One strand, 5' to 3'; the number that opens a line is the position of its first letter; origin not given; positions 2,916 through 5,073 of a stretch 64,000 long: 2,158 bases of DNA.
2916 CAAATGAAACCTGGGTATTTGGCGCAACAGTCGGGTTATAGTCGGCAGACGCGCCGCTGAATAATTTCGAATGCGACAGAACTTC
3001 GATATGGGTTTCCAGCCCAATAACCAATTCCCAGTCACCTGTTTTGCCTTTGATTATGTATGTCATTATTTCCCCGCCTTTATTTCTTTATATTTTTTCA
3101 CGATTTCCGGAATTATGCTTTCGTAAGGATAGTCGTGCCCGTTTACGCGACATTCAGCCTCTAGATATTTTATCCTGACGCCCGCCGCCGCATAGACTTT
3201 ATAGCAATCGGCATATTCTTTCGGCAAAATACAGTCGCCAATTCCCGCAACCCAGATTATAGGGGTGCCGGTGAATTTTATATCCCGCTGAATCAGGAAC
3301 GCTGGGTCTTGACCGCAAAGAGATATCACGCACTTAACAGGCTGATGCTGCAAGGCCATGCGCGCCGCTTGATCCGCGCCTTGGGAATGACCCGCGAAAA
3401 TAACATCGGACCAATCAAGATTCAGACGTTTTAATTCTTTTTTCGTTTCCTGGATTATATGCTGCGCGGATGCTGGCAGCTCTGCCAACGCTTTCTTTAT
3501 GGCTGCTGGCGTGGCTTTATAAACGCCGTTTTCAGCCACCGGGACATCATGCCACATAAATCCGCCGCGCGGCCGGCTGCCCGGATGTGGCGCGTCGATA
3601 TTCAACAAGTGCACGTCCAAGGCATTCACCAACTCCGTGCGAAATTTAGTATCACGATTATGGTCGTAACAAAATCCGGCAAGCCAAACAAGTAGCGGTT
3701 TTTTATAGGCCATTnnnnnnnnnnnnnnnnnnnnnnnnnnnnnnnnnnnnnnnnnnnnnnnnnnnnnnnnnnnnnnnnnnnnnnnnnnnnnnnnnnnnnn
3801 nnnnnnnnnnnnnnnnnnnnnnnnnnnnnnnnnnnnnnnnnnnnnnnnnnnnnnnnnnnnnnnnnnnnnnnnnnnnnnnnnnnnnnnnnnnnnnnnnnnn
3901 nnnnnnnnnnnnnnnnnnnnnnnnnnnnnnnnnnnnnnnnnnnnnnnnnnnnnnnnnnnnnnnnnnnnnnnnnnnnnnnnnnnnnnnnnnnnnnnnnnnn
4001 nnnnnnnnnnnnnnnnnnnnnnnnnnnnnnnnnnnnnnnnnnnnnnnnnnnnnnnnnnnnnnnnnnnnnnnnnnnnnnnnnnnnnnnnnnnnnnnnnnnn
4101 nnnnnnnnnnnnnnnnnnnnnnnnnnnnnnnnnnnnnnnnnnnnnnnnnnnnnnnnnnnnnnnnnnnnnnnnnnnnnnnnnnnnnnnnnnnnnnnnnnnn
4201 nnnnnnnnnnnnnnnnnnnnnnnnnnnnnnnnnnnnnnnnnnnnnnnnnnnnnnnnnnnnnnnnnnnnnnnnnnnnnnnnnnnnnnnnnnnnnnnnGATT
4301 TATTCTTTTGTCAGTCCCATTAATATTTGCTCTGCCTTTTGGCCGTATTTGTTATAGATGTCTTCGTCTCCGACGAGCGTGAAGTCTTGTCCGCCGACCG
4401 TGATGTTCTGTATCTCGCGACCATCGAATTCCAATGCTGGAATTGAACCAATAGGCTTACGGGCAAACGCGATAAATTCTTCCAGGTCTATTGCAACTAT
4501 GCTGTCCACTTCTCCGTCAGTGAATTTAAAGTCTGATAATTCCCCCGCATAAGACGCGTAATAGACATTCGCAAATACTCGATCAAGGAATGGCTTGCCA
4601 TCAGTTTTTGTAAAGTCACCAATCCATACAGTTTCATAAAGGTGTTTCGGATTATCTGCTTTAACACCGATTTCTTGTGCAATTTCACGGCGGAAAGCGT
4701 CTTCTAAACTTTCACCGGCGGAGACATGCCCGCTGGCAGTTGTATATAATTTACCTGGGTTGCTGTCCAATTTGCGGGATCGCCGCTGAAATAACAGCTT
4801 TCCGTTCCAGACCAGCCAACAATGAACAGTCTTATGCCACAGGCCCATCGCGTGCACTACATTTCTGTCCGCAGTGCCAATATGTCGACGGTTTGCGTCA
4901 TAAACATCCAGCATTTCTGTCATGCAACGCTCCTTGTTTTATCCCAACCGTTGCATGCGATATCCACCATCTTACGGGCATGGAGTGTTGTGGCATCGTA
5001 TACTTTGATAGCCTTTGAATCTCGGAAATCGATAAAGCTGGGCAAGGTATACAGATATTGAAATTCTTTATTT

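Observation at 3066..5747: Four foreign enzymes translationally coupled inside the gatA-gatB operon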

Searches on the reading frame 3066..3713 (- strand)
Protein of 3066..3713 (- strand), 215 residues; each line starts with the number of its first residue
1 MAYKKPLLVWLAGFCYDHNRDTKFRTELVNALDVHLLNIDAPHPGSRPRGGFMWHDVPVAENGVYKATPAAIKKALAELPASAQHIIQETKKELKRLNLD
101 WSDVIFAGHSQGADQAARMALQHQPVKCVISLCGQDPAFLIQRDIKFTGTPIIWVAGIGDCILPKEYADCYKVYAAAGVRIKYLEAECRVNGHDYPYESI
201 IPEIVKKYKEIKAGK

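Call 4: search_protein_families(library=pfam, proteins=[window:3066-3713:-], max_evalue=0.01)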
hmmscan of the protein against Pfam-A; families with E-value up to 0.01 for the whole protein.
window:3066-3713:- (215 aa): 3 families
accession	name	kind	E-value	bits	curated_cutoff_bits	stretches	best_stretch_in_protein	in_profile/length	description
PF00561.26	Abhydrolase_1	-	0.0002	21.5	25.8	1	98-144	65-112/245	alpha/beta hydrolase fold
PF02230.22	Abhydrolase_2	-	0.0038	17.5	23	1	65-168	70-175/217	Phospholipase/Carboxylesterase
PF07859.19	Abhydrolase_3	-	0.0064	16.7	25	0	69-124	46-93/210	alpha/beta hydrolase fold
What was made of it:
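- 3066..3713 (-): Alpha/beta-hydrolase of the carboxylesterase/thioesterase type (215 aa); its stop overlaps the gatB start. Sub-threshold PF00561 and PF02230 hits (call 4).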

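Call 6: search_protein_families(library=ncbifam, proteins=[window:3066-3713:-], max_evalue=0.01)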
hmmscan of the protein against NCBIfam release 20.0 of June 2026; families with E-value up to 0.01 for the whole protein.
window:3066-3713:- (215 aa): 2 families
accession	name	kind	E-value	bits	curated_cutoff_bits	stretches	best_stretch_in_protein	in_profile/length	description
NF047580.1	BPSS1187_fam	subfamily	4.5e-09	36.2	125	1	94-135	102-142/244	BPSS1187 family protein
NF009988.0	PRK13454.1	equivalog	0.0097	15.7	186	0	49-96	63-112/181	F0F1 ATP synthase subunit B'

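Call 21: search_solved_structures(query=window:3066-3713:-, max_evalue=1)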
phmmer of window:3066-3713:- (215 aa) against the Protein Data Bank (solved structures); distinct sequences matched with E-value up to 1: 24.
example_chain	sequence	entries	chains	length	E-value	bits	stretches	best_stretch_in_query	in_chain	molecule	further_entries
8hea_A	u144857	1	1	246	0.083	15.9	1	86-150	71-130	Thermostable carboxylesterase Est30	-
7xtr_A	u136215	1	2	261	0.26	14.3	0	78-133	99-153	alpha/beta hydrolase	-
3eb3_A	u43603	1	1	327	0.47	13.5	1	74-109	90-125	Voltage-gated potassium channel subunit beta-2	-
9qyt_A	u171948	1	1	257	0.48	13.4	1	80-163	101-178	Leaf-branch compost cutinase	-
9xv6_A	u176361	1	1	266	0.55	13.2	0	90-197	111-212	C3 cluster PET hydrolase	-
1hkh_A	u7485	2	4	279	0.57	13.2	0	98-157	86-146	GAMMA LACTAMASE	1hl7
7xts_A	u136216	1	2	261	0.69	12.9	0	78-133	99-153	alpha/beta hydrolase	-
1qrq_A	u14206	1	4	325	0.69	12.9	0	74-109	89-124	PROTEIN (KV BETA2 PROTEIN)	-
6ci1_A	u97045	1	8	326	0.69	12.9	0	74-109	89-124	Voltage-gated potassium channel subunit beta-2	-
7xtt_A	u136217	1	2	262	0.69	12.9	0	77-132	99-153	alpha/beta hydrolase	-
3eau_A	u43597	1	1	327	0.7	12.9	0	74-109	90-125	Voltage-gated potassium channel subunit beta-2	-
7wf3_C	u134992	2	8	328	0.7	12.9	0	74-109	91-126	Voltage-gated potassium channel subunit beta-2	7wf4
3eb4_A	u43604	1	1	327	0.7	12.9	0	74-109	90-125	Voltage-gated potassium channel subunit beta-2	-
1exb_A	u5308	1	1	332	0.71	12.9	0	74-109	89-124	KV BETA2 PROTEIN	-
6ebk_A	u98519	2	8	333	0.71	12.9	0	74-109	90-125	Voltage-gated potassium channel subunit beta-2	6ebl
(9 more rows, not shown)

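Call 24: find_homologous_proteins(query=window:3066-3713:-, max_evalue=0.001)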
Query window:3066-3713:- (215 aa): 8 proteins with E <= 0.001 among 321 candidates.
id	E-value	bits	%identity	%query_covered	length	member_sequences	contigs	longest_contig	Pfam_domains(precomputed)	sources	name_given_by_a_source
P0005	3.2e-145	500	100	100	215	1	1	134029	-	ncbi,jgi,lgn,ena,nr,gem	ncbi:MAG: hypothetical protein FWE50_01070 [Alphaproteobacteria bacterium]|nr:hypothetical protein [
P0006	3.0e-114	398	81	97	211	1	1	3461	-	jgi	jgi:predicted esterase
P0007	5.4e-110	384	79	99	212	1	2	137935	-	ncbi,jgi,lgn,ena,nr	ncbi:MAG: hypothetical protein FWF97_00380 [Alphaproteobacteria bacterium]|nr:hypothetical protein [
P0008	2.3e-103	363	74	99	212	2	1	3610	PF02230.23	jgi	jgi:predicted esterase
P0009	6.1e-95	335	69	99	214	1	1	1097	PF12697.14,PF02230.23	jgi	jgi:predicted esterase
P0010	1.9e-77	278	59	96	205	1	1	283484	PF02230.23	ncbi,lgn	-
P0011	6.3e-71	257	66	80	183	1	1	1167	-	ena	-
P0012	4.0e-36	143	41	96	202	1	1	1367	PF02230.23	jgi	jgi:predicted esterase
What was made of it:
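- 3066..3713 (-): Four of the 8 homologues carry a precomputed PF02230 assignment (call 24).
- Closest known: Phospholipase/carboxylesterase family. Different: The family has only 8 members in 5.8 billion proteins (calls 4, 24).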

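Call 25: find_encoding_contigs(protein=P0007, flank=10000, max_places=3)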
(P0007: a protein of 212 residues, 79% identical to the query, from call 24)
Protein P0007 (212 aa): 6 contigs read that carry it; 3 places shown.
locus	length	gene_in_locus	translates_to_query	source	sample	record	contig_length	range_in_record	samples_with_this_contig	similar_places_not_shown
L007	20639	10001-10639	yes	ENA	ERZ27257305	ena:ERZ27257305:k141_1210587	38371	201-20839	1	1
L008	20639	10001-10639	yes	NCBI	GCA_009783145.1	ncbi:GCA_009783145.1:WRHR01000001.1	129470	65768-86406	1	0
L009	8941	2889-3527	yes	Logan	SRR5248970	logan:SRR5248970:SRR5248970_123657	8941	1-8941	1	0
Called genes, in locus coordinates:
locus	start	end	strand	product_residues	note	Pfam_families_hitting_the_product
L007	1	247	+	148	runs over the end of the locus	?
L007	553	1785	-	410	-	-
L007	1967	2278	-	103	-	-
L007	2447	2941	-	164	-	-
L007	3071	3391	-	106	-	-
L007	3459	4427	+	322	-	PF01116:F_bP_aldolase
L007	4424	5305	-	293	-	-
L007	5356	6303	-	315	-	PF01368:DHH, PF02272:DHHA1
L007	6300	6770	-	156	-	PF03652:RuvX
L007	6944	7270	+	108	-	PF02686:GatC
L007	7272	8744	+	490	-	PF01425:Amidase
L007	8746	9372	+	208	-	PF06821:Ser_hydrolase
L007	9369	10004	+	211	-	PF00293:NUDIX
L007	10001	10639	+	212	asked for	-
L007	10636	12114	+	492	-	PF02934:GatB_N, PF02637:GatB_Yqey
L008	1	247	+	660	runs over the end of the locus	PF02518:HATPase_c, PF00204:DNA_gyraseB, PF01751:Toprim, PF00986:DNA_gyraseB_C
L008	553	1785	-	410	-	-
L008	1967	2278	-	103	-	-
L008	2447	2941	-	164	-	-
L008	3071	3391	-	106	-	-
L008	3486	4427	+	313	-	PF01116:F_bP_aldolase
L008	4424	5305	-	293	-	-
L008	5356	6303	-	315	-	PF01368:DHH, PF02272:DHHA1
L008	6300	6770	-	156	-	PF03652:RuvX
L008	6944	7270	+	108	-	PF02686:GatC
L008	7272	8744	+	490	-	PF01425:Amidase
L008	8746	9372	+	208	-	PF06821:Ser_hydrolase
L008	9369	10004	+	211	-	PF00293:NUDIX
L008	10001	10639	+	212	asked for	-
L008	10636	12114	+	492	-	PF02934:GatB_N, PF02637:GatB_Yqey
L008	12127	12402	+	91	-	-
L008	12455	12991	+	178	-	-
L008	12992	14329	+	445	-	PF00919:UPF0004, PF04055:Radical_SAM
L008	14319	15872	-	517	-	-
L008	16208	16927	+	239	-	-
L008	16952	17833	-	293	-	-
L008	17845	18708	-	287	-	PF00535:Glycos_transf_2, PF10111:Glyco_tranf_2_2, PF13641:Glyco_tranf_2_3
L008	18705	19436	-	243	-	PF00535:Glycos_transf_2, PF10111:Glyco_tranf_2_2, PF13641:Glyco_tranf_2_3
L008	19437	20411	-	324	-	PF00535:Glycos_transf_2, PF10111:Glyco_tranf_2_2 (weak), PF13641:Glyco_tranf_2_3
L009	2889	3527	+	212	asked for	-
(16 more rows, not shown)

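Call 26: find_encoding_contigs(protein=P0010, flank=10000, max_places=3)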
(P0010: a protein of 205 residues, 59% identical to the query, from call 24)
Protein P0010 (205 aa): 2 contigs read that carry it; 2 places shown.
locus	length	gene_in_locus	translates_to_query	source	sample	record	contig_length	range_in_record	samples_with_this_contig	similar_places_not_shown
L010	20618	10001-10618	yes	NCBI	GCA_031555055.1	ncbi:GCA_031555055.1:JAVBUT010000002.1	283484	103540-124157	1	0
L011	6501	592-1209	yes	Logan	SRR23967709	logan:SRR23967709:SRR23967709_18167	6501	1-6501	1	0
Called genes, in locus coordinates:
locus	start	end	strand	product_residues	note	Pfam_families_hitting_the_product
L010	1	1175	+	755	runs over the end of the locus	PF01751:Toprim, PF01131:Topoisom_bac, PF01396:Zn_ribbon_Top1, PF13368:Toprim_C_rpt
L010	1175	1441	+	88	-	-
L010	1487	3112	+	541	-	PF01807:Zn_ribbon_DnaG, PF08275:DNAG_N, PF01751:Toprim, PF13662:Toprim_4, PF13155:Toprim_2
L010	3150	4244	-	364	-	PF01926:MMR_HSR1, PF02421:FeoB_N (weak), PF06071:YchF-GTPase_C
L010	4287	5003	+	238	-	PF01458:SUFBD_core (weak)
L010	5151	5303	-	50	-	-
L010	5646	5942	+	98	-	PF05101:VirB3 (weak)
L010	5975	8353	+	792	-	PF27097:VirB4_TrbE_N, PF03135:CagE_TrbE_VirB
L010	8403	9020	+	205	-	-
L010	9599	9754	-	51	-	-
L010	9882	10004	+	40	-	-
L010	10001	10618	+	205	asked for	PF02230:Abhydrolase_2 (weak)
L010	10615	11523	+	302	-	PF00389:2-Hacid_dh, PF02826:2-Hacid_dh_C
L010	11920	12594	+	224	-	PF02224:Cytidylate_kin (weak)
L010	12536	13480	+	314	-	PF04028:DUF374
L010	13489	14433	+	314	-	PF02606:LpxK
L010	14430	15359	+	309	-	PF03331:LpxC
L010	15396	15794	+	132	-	-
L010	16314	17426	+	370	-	-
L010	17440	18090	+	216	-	-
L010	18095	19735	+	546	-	PF00437:T2SSE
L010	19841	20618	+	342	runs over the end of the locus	PF00482:T2SSF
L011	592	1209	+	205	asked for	PF02230:Abhydrolase_2 (weak)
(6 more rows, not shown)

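Call 47: search_protein_families(library=pfam, proteins=[L008:8746-9372:+], max_evalue=0.01)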
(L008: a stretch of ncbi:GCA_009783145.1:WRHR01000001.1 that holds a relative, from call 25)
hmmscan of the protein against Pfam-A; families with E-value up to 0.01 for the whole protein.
L008:8746-9372:+ (208 aa): 4 families
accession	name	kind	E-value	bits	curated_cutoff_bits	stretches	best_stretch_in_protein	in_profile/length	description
PF06821.19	Ser_hydrolase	-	3.5e-07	30.7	22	1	24-115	6-93/172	Serine hydrolase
PF12146.15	Hydrolase_4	-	5.9e-05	22.9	27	1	76-123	74-122/239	Serine aminopeptidase, S33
PF00561.26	Abhydrolase_1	-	0.00058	20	25.8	1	46-128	34-117/245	alpha/beta hydrolase fold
PF12697.13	Abhydrolase_6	-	0.0072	17.4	26.3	0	76-128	64-109/217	Alpha/beta hydrolase family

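Call 58: search_protein_families(library=padloc, proteins=[window:3066-3713:-], max_evalue=0.01)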
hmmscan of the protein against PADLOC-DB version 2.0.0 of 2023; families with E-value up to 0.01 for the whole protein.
window:3066-3713:- (215 aa): 0 families

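Call 59: search_protein_families(library=phrogs, proteins=[window:3066-3713:-], max_evalue=0.01)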
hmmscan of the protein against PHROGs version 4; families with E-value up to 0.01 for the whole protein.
window:3066-3713:- (215 aa): 0 families

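Call 63: find_encoding_contigs(protein=P0006, flank=5000, max_places=3)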
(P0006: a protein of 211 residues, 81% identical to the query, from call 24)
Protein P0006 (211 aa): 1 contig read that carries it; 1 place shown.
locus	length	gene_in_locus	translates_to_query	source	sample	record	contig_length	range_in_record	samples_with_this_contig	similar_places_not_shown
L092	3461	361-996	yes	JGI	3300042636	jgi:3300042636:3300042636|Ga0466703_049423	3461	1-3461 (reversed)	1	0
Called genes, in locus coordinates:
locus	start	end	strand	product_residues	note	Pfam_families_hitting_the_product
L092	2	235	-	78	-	?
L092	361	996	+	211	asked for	-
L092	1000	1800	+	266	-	PF08241:Methyltransf_11, PF08242:Methyltransf_12, PF13649:Methyltransf_25, PF13847:Methyltransf_31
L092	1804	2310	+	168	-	-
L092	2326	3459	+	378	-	?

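Call 64: find_encoding_contigs(protein=P0008, flank=5000, max_places=3)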
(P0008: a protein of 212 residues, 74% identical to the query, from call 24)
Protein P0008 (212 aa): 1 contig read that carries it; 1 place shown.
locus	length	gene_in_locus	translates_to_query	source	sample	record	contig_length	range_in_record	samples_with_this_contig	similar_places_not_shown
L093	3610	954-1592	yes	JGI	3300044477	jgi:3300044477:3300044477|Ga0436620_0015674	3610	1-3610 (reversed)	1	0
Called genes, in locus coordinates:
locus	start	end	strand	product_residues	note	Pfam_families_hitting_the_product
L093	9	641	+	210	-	PF00293:NUDIX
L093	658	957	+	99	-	PF03091:CutA1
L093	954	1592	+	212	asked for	PF02230:Abhydrolase_2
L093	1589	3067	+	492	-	PF02934:GatB_N, PF02637:GatB_Yqey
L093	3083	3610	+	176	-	?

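Call 65: find_encoding_contigs(protein=P0012, flank=5000, max_places=3)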
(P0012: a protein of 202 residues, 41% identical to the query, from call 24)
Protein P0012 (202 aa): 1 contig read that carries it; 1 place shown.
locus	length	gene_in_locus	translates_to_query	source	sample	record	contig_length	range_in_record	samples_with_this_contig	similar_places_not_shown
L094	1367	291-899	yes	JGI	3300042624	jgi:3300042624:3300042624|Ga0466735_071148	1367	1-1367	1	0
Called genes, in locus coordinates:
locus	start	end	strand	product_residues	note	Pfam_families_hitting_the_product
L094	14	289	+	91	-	PF17147:PFOR_II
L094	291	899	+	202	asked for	PF02230:Abhydrolase_2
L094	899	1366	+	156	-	?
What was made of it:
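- The esterase family occurs next to a 2-hydroxyacid dehydrogenase or PFOR elsewhere (calls 26, 65).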

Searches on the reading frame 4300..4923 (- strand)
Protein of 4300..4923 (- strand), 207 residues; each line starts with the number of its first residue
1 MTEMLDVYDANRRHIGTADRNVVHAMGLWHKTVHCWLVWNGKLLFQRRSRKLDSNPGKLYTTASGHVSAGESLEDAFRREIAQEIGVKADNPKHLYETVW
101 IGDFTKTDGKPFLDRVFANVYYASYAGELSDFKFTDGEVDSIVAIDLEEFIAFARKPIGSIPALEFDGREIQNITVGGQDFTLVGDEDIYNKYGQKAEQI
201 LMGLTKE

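Call 4: search_protein_families(library=pfam, proteins=[window:4300-4923:-], max_evalue=0.01)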
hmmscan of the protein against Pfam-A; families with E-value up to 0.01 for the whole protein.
window:4300-4923:- (207 aa): 1 family
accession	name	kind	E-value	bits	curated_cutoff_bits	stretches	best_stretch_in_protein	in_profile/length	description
PF00293.34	NUDIX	-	4.2e-13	49.9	21.1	1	30-152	3-119/134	NUDIX domain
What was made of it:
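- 4300..4923 (-): Nudix hydrolase of the YfcD/IDI-like branch (207 aa), a recurrent resident of the slot. PF00293, E 4e-13 (call 4).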

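Call 6: search_protein_families(library=ncbifam, proteins=[window:4300-4923:-], max_evalue=0.01)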
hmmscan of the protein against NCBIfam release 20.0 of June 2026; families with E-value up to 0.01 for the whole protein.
window:4300-4923:- (207 aa): 10 families
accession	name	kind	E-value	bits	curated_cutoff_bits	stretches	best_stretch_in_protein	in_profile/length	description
NF002995.0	PRK03759.1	equivalog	1.1e-14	54.5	127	1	3-152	7-152/185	isopentenyl-diphosphate Delta-isomerase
NF011922.0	PRK15393.1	equivalog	1.2e-12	47.8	152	1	2-92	10-100/182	NUDIX hydrolase YfcD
NF001299.0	PRK00241.1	equivalog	1.1e-06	28.4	158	1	56-96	157-197/263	NAD(+) diphosphatase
TIGR02150.1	IPP_isom_1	equivalog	1.9e-05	24.6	105.8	1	9-101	5-100/159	isopentenyl-diphosphate delta-isomerase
NF041653.1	Nud_hyd_Meth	equivalog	3.8e-05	23.5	300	1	8-90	5-87/170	Nudix hydrolase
NF007834.0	PRK10546.1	equivalog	0.0001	22.1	156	1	37-91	11-63/135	pyrimidine (deoxy)nucleoside triphosphate diphosphatase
NF012016.0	PRK15472.1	equivalog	0.0013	18.4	95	1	31-88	4-61/141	nucleoside triphosphatase NudI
TIGR00586.1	mutt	equivalog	0.0017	18.3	97.9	1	42-97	18-70/129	8-oxo-dGTP diphosphatase MutT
NF006530.0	PRK08999.1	equivalog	0.0021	17.1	245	1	40-96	17-71/315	Nudix family hydrolase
NF003787.0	PRK05379.1-4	equivalog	0.0091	15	449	1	31-93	209-268/346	bifunctional nicotinamide-nucleotide adenylyltransferase/Nudix hydroxylase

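Call 22: search_solved_structures(query=window:4300-4923:-, max_evalue=0.001)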
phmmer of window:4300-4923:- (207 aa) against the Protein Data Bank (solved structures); distinct sequences matched with E-value up to 0.001: 12.
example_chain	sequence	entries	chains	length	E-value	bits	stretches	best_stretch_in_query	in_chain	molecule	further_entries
2fkb_A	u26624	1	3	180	7.3e-08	35.3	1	2-88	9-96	Putative Nudix hydrolase yfcD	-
1ow2_A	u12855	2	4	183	7.8e-06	28.7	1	8-99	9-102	ISOPENTENYL-DIPHOSPHATE DELTA-ISOMERASE | ISOPENTENYL DIPHOSPHATE DELTA-ISOMERASE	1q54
1hx3_A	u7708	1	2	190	8.6e-06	28.5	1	8-99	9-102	ISOPENTENYL DIPHOSPHATE DELTA-ISOMERASE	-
2b2k_A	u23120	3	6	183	8.6e-06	28.5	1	8-123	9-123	Isopentenyl-diphosphate delta-isomerase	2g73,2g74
1x83_A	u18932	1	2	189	9.4e-06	28.4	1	8-123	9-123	Isopentenyl-diphosphate delta-isomerase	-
3hyq_A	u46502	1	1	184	1e-05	28.2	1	7-94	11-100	Isopentenyl-diphosphate Delta-isomerase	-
1i9a_A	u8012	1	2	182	1.5e-05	27.8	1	8-99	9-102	ISOPENTENYL-DIPHOSPHATE DELTA-ISOMERASE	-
1nfs_A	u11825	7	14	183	1.5e-05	27.8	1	8-99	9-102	ISOPENTENYL-DIPHOSPHATE DELTA-ISOMERASE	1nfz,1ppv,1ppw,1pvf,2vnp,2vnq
1x84_A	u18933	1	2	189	1.6e-05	27.6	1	8-99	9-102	Isopentenyl-diphosphate delta-isomerase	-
1hzt_A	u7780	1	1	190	1.6e-05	27.6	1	8-99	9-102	ISOPENTENYL DIPHOSPHATE DELTA-ISOMERASE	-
1r67_A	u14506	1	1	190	2.3e-05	27.1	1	8-98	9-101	Isopentenyl-diphosphate delta-isomerase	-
1q27_A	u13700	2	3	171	0.00084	22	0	40-90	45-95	Putative Nudix hydrolase DR0079 | Putative Nudix hydrolase DR_0079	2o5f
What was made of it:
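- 4300..4923 (-): Weak, sub-cut-off matches to YfcD and to IPP isomerase (calls 6, 22).
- Closest known: YfcD / type-1 IPP-isomerase branch of the Nudix superfamily. Same: Best sequence matches are E. coli YfcD (2fkb, E 7e-8) and IDI (E about 1e-5), over the N-terminal half including the Nudix box (calls 6, 22).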

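Call 58: search_protein_families(library=padloc, proteins=[window:4300-4923:-], max_evalue=0.01)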
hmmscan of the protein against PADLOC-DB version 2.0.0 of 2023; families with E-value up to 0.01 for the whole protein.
window:4300-4923:- (207 aa): 1 family
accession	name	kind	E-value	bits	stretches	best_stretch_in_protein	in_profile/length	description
PDLC04899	PDC-S07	-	0.00013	19.6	1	40-99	17-74/135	-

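Call 59: search_protein_families(library=phrogs, proteins=[window:4300-4923:-], max_evalue=0.01)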
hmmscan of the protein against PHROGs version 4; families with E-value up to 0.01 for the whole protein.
window:4300-4923:- (207 aa): 3 families
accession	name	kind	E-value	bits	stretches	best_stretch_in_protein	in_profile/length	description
phrog_1198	-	other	9.1e-11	43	1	20-106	27-110/253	MutT/NUDIX hydrolase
phrog_19657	-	other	9.7e-07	29.9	1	58-151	59-151/176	nudix hydrolase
phrog_15528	-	head and packaging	0.0053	16.2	1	55-91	540-576/794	portal protein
